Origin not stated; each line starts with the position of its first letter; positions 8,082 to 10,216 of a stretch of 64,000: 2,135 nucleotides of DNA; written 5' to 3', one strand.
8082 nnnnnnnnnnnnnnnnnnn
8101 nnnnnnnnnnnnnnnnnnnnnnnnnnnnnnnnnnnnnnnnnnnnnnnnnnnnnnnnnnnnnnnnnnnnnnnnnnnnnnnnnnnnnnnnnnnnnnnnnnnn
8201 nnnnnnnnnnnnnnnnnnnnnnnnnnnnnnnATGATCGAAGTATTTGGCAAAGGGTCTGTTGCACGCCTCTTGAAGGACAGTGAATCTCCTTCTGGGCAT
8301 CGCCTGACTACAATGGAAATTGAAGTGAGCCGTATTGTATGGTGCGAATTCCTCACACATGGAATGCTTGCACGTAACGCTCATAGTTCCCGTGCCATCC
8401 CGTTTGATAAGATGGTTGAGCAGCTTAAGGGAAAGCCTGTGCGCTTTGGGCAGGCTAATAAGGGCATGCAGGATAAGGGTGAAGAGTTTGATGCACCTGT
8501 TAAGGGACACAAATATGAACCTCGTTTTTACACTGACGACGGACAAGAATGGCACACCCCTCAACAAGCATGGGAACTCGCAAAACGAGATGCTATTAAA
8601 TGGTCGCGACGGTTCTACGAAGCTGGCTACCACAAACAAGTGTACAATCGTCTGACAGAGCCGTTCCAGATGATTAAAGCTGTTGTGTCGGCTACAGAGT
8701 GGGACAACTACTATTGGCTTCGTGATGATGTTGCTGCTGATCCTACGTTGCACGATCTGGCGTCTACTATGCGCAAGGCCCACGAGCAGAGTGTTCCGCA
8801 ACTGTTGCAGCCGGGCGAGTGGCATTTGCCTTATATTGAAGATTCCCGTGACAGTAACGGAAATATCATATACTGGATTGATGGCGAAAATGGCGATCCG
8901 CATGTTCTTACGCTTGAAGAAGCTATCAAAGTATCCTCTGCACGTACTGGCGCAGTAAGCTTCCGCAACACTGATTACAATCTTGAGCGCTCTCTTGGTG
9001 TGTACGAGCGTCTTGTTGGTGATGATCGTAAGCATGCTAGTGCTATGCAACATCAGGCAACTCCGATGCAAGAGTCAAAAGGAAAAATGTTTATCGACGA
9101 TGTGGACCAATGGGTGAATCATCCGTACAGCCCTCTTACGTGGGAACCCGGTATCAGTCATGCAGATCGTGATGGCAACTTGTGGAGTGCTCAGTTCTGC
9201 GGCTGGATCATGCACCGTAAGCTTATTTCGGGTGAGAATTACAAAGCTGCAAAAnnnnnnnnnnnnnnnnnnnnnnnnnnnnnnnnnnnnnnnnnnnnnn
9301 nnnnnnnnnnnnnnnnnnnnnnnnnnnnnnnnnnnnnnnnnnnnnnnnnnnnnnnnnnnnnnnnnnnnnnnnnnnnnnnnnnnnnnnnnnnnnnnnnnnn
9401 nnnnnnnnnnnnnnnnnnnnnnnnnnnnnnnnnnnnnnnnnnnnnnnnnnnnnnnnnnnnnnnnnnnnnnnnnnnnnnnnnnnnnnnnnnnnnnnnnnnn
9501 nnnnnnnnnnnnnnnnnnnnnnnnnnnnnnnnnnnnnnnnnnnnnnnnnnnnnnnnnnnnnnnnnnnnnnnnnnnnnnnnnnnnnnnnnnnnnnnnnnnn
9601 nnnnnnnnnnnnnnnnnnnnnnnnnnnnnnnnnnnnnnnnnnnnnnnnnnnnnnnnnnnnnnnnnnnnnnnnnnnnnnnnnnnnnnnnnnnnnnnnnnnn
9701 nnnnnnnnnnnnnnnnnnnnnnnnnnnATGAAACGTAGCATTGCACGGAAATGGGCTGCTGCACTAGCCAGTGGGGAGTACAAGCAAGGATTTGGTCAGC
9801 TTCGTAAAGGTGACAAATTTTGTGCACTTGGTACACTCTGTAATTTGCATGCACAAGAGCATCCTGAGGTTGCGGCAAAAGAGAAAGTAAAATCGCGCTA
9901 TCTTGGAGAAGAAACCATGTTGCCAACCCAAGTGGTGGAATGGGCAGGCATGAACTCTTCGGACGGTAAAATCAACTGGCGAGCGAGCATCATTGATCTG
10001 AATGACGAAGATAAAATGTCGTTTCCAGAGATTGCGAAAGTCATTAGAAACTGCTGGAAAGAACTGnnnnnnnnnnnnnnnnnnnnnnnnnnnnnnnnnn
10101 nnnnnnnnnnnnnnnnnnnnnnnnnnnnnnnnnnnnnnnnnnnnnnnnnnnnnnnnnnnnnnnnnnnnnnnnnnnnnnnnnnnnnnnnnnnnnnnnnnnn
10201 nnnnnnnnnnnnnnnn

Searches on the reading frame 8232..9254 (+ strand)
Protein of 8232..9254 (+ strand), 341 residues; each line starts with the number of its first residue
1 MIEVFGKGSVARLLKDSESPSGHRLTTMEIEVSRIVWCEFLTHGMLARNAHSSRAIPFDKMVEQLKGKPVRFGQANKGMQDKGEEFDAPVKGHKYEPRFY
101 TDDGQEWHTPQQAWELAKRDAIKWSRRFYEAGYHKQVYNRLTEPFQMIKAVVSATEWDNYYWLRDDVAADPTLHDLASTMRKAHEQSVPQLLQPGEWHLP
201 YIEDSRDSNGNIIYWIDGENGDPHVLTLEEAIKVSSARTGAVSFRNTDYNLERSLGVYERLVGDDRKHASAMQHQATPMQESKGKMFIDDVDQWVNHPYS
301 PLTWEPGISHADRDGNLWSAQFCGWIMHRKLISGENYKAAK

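Call 12: search_protein_families(library=pfam, proteins=[window:8232-9254:+], max_evalue=0.001)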
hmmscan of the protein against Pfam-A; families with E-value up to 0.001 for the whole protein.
window:8232-9254:+ (341 aa): 0 families

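Call 47: search_protein_families(library=phrogs, proteins=[window:8232-9254:+], max_evalue=0.01)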
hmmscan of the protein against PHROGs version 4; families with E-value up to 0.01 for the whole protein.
window:8232-9254:+ (341 aa): 1 family
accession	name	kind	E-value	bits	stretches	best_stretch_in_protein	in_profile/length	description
phrog_85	-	DNA, RNA and nucleotide metabolism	1.4e-73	249.8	1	10-340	411-707/866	thymidylate synthase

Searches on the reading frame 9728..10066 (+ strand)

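Call 12: search_protein_families(library=pfam, proteins=[window:9728-10066:+], max_evalue=0.001)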
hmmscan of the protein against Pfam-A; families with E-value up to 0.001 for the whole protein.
window:9728-10066:+ (113 aa): 0 families

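Call 47: search_protein_families(library=phrogs, proteins=[window:9728-10066:+], max_evalue=0.01)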
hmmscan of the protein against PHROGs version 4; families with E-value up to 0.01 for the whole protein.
window:9728-10066:+ (113 aa): 1 family
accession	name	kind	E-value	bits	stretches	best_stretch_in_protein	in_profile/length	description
phrog_18067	-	unknown function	2.2e-21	77.5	1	1-83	1-84/129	-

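Call 63: search_protein_families(library=padloc, proteins=[window:9728-10066:+], max_evalue=1)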
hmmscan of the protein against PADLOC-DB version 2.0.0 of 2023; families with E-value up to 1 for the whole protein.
window:9728-10066:+ (113 aa): 0 families
